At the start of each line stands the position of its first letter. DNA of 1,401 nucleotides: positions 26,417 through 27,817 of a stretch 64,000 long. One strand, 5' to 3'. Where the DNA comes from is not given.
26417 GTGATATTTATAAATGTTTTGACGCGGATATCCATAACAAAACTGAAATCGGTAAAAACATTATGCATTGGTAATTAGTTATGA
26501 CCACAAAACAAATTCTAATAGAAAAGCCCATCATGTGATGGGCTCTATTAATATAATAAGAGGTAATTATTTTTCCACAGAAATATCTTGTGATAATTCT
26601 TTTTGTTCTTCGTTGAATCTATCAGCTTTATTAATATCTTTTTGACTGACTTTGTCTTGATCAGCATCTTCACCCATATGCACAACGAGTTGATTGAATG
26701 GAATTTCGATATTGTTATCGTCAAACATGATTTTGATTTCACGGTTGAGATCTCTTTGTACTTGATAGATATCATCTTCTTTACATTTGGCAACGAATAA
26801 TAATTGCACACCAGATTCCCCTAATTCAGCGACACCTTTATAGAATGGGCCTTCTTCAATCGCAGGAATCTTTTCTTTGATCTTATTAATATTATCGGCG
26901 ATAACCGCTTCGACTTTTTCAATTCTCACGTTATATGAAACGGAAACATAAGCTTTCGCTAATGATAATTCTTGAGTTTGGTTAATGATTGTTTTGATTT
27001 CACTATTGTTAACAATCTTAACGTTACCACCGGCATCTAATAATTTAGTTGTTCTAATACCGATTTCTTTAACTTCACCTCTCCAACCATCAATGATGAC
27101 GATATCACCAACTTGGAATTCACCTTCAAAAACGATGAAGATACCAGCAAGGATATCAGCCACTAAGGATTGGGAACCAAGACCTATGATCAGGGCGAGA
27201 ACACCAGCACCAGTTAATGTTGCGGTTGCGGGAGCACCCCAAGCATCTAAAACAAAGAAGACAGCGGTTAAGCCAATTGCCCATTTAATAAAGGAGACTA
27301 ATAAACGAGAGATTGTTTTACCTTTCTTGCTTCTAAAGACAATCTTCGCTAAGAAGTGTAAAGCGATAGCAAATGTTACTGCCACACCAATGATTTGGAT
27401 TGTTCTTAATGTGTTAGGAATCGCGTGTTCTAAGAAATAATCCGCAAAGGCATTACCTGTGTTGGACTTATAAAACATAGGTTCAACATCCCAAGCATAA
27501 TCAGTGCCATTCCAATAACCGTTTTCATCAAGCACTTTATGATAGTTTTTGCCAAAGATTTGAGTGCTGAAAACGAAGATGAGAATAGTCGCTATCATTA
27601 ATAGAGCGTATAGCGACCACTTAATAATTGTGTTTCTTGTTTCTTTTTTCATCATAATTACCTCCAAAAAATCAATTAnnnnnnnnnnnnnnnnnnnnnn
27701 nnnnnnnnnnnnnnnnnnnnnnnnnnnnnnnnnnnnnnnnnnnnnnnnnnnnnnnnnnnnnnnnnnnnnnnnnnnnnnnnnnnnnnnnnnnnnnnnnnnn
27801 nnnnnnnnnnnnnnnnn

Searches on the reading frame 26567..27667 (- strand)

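Call 35: search_protein_families(library=pfam, proteins=[window:26567-27667:-], max_evalue=0.00001)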
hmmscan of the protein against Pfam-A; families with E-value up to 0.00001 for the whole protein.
window:26567-27667:- (366 aa): 1 family
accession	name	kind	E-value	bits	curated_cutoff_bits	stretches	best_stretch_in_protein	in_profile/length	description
PF00924.24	MS_channel_2nd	-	4.6e-14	52.7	20.2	1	168-231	2-67/68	Mechanosensitive ion channel, beta-domain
